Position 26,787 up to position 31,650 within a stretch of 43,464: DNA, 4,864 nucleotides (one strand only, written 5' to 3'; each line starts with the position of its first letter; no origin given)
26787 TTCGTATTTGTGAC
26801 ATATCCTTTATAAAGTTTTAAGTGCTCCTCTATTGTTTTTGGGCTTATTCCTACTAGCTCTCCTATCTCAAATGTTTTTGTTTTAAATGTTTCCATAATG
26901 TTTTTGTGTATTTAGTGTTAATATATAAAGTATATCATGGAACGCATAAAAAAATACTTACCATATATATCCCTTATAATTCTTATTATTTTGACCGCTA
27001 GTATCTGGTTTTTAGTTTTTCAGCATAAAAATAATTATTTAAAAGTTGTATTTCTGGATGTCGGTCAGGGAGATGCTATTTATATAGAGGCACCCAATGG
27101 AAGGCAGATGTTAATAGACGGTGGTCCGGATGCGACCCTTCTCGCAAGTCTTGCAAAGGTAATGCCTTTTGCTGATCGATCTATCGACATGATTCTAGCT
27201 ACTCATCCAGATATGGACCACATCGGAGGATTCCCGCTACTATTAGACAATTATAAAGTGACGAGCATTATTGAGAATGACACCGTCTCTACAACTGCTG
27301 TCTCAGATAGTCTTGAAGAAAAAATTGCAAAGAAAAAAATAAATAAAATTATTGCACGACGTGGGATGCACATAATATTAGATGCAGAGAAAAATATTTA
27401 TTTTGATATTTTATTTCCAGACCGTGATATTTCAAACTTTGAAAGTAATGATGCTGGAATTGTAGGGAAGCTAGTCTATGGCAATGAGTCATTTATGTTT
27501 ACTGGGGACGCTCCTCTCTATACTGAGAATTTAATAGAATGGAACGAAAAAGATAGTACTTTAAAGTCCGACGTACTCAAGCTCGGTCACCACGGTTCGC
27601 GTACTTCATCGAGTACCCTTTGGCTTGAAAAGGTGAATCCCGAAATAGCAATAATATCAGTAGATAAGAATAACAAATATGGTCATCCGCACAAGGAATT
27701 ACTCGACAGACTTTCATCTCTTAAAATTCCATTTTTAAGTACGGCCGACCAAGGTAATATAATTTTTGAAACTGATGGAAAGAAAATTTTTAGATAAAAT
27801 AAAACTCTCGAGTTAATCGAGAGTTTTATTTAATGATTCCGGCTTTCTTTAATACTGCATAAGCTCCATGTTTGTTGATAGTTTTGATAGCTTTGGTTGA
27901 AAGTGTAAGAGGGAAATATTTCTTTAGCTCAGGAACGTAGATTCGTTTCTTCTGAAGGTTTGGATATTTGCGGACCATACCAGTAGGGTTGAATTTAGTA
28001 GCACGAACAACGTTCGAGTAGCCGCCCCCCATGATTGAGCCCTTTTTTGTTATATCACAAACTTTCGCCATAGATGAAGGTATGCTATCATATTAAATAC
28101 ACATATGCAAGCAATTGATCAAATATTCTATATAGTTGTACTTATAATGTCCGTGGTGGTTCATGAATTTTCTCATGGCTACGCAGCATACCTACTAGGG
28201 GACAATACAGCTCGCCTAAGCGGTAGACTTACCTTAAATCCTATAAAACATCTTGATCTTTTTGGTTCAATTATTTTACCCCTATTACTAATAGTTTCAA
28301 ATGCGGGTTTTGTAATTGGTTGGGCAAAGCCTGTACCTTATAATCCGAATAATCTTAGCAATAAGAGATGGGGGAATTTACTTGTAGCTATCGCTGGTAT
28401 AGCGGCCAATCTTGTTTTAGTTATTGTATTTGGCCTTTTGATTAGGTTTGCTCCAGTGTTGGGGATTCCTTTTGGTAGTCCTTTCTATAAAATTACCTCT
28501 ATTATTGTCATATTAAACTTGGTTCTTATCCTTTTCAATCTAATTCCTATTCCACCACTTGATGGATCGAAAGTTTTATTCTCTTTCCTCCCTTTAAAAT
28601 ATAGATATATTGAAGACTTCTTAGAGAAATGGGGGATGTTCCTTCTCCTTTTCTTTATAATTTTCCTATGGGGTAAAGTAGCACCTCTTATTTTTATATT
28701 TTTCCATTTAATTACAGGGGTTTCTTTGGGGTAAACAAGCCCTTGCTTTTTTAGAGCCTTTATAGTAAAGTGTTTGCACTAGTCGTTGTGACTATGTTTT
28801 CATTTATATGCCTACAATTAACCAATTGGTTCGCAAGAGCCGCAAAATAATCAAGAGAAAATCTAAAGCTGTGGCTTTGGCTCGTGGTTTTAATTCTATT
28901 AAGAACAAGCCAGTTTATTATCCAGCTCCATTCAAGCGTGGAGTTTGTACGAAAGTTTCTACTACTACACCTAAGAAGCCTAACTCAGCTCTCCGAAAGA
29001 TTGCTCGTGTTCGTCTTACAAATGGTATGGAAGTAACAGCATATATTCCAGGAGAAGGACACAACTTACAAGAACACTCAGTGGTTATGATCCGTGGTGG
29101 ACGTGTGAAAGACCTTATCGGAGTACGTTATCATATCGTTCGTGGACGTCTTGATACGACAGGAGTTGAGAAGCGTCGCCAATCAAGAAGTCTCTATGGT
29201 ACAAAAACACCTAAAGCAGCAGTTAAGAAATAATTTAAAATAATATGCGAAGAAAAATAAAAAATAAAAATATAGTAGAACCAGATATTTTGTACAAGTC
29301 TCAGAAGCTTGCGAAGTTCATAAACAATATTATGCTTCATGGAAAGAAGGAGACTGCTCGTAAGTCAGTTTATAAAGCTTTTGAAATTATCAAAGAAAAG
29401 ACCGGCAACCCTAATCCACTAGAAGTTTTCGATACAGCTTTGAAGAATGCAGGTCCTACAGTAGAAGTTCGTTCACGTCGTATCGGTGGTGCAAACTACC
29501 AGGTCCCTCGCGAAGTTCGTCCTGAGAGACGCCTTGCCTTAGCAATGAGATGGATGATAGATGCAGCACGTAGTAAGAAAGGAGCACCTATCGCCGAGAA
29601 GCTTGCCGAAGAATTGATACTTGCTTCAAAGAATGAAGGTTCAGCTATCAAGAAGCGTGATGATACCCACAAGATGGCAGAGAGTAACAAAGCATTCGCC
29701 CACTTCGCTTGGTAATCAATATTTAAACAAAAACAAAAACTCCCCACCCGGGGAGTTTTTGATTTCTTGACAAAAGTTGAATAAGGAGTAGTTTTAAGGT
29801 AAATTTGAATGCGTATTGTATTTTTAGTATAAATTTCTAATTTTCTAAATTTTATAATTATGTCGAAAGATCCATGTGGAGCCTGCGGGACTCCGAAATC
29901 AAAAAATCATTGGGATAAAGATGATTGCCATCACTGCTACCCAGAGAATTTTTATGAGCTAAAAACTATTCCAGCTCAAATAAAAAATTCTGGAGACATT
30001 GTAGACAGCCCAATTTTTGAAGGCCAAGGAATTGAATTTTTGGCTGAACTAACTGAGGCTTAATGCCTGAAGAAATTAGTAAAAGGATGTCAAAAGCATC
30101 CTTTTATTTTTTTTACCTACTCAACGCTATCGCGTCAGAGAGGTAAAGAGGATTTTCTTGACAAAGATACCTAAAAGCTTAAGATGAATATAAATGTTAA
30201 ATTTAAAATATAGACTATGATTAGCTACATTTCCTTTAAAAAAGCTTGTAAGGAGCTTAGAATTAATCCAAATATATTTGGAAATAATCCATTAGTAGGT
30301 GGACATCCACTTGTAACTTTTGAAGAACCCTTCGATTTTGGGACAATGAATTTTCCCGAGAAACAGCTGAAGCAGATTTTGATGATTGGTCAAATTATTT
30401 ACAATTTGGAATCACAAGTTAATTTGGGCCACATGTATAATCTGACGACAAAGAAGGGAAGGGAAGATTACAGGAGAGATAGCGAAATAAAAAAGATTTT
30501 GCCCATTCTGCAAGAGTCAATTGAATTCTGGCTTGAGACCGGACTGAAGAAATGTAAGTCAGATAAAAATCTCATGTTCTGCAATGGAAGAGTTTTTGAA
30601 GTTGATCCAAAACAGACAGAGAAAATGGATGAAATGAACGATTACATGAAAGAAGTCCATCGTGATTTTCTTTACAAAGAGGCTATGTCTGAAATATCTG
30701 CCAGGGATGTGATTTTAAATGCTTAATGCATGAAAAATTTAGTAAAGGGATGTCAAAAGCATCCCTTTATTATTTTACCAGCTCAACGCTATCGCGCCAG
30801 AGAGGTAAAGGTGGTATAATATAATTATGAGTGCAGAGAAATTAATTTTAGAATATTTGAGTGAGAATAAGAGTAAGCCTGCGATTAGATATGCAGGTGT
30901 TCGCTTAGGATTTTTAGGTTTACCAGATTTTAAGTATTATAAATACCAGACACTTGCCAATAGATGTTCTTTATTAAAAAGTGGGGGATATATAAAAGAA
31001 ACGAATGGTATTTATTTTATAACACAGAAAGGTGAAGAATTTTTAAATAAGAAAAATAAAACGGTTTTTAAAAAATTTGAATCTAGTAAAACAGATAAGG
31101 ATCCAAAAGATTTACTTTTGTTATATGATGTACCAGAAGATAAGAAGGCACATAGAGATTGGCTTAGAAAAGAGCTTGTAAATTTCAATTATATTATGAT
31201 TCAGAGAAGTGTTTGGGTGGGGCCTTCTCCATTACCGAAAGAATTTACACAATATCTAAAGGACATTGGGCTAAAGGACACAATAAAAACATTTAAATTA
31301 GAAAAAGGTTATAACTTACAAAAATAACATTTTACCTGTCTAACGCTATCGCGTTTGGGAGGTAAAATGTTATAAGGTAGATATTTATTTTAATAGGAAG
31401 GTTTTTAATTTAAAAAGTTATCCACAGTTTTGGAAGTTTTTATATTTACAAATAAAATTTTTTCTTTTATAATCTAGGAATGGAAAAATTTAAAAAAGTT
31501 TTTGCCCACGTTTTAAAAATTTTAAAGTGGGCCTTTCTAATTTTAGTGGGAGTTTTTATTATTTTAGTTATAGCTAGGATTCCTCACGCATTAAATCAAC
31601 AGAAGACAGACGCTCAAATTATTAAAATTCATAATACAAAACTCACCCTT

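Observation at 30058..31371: Unrecognised junction element after three consecutive ORFs: long hairpin with invariant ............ apex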

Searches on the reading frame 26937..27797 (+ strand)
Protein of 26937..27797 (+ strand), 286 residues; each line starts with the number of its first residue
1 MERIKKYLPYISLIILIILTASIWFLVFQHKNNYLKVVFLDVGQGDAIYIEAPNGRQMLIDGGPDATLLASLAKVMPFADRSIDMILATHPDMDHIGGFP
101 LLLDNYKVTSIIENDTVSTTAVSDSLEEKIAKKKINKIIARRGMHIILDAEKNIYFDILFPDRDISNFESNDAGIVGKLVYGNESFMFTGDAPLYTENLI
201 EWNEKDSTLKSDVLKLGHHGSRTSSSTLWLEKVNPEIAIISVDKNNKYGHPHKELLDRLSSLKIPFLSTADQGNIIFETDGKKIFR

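Call 75: search_protein_families(library=pfam, proteins=[window:26937-27797:+], max_evalue=0.001)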
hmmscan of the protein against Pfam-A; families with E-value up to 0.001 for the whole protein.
window:26937-27797:+ (286 aa): 4 families
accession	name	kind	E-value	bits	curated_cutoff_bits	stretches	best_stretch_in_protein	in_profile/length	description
PF00753.33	Lactamase_B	-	9.9e-14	52.2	22.7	1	41-241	2-193/196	Metallo-beta-lactamase superfamily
PF12706.13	Lactamase_B_2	-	1.2e-05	25.5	27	1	56-134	1-78/200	Beta-lactamase superfamily domain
PF16661.11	Lactamase_B_6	-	3.8e-05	23.6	27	1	57-123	8-76/193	Metallo-beta-lactamase superfamily domain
PF25281.1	MBL_MAP1B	-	4.3e-05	23.1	37.6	1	41-131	27-111/279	MAP1B MBL-like domain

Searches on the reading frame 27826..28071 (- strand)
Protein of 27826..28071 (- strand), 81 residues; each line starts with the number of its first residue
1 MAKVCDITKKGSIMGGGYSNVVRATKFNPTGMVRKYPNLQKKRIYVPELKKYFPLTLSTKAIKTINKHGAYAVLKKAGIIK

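Call 75: search_protein_families(library=pfam, proteins=[window:27826-28071:-], max_evalue=0.001)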
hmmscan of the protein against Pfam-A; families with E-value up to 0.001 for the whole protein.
window:27826-28071:- (81 aa): 1 family
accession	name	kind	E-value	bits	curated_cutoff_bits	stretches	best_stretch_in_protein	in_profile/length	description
PF00830.24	Ribosomal_L28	-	1.8e-11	44.3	27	1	3-68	1-60/60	Ribosomal L28 family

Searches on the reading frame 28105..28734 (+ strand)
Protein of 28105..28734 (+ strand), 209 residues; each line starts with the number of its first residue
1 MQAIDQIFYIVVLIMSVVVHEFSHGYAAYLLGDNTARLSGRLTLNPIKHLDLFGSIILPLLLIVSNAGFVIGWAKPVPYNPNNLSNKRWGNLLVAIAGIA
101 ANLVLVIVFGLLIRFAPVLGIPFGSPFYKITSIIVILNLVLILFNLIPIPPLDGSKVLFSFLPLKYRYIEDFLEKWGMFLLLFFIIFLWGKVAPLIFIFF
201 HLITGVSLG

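Call 8: search_protein_families(library=pfam, proteins=[window:28105-28734:+], max_evalue=0.01)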
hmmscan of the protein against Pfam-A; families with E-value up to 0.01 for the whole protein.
window:28105-28734:+ (209 aa): 2 families
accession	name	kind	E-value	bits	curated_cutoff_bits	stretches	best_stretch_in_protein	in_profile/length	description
PF02163.28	Peptidase_M50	-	7.8e-17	61.8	27.2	2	9-113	2-100/221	Peptidase family M50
PF13398.12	Peptidase_M50B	-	0.0093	16.1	26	1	12-37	20-45/201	Peptidase M50B-like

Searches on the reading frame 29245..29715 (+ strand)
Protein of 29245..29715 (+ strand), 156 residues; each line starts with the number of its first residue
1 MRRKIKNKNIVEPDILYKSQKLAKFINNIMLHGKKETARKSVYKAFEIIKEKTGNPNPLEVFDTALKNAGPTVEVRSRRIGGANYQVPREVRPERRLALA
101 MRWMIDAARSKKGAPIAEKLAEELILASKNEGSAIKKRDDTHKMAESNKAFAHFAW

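Call 8: search_protein_families(library=pfam, proteins=[window:29245-29715:+], max_evalue=0.01)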
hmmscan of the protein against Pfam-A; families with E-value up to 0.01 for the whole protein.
window:29245-29715:+ (156 aa): 1 family
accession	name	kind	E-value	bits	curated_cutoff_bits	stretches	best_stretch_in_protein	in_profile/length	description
PF00177.27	Ribosomal_S7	-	1.7e-59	200.1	24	1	1-149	1-148/148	Ribosomal protein S7p/S5e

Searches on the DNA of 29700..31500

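Call 17: search_rna_families(source=window, start=29700, end=31500, threshold=evalue, max_evalue=10)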
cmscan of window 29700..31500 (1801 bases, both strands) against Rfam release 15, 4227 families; matches with E-value up to 10: 25.
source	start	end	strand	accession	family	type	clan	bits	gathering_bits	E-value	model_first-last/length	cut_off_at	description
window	29700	29765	+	RF01859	Phe_leader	Cis-reg; leader;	-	26.5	55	0.097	60-125/125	5'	Phenylalanine leader peptide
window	29730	29790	-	RF01859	Phe_leader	Cis-reg; leader;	-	26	55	0.13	1-125/125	no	Phenylalanine leader peptide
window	29714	29768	+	RF02064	STnc370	Gene; sRNA;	-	24.8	54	1.9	1-71/71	no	Enterobacterial sRNA STnc370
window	30048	30114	+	RF02074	STnc240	Gene; sRNA;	-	24.7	55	0.76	1-77/77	no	Enterobacterial sRNA STnc240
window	30229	30323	+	RF00515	PyrR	Cis-reg;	-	24.3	54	1.3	1-115/115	no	PyrR binding site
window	29727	29768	+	RF02075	STnc230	Gene; sRNA;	-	23.7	50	1.3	39-83/83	no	Enterobacterial sRNA STnc230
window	29700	29768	+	RF01772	rnk_pseudo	Cis-reg; leader;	-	21.3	55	1.1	38-108/108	5'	Pseudomonas rnk leader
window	29707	29825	+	RF01770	rimP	Cis-reg; leader;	-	20.5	47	2.3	1-102/102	no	Gammaprotebacteria rimP leader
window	30710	30780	+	RF00238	ctRNA_pND324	Gene; antisense;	-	19.9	45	9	1-86/86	no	ctRNA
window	30026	30114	+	RF02029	sraA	Gene; sRNA;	-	19.8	56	5.8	1-95/95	no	sraA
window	30707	30778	+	RF02029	sraA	Gene; sRNA;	-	19.7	56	5.9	1-95/95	no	sraA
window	29708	29765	+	RF02495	ohsC_RNA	Gene; antitoxin;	-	19.6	50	7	1-77/77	no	Oppression of Hydrophobic ORF by sRNA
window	29727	29813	-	RF01772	rnk_pseudo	Cis-reg; leader;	-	19.2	55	3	1-108/108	no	Pseudomonas rnk leader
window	29727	29783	+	RF01742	lactis-plasmid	Gene; sRNA;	-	19.1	70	6.7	1-106/106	no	lactis-plasmid RNA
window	31121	31212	+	RF01197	snR39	Gene; snRNA; snoRNA; CD-box;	CL00054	19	40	3.4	1-95/95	no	Small nucleolar RNA snR39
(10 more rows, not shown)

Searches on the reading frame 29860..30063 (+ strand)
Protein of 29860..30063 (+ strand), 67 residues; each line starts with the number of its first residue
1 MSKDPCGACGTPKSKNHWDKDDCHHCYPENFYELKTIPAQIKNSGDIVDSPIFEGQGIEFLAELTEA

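Call 8: search_protein_families(library=pfam, proteins=[window:29860-30063:+], max_evalue=0.01)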
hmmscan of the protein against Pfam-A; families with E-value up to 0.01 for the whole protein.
window:29860-30063:+ (67 aa): 0 families

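Call 69: search_protein_families(library=ncbifam, proteins=[window:29860-30063:+], max_evalue=0.01)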
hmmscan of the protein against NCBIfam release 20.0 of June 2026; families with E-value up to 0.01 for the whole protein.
window:29860-30063:+ (67 aa): 0 families

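Call 70: search_protein_families(library=padloc, proteins=[window:29860-30063:+], max_evalue=0.01)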
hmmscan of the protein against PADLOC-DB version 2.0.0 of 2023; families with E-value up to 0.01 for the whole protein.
window:29860-30063:+ (67 aa): 0 families
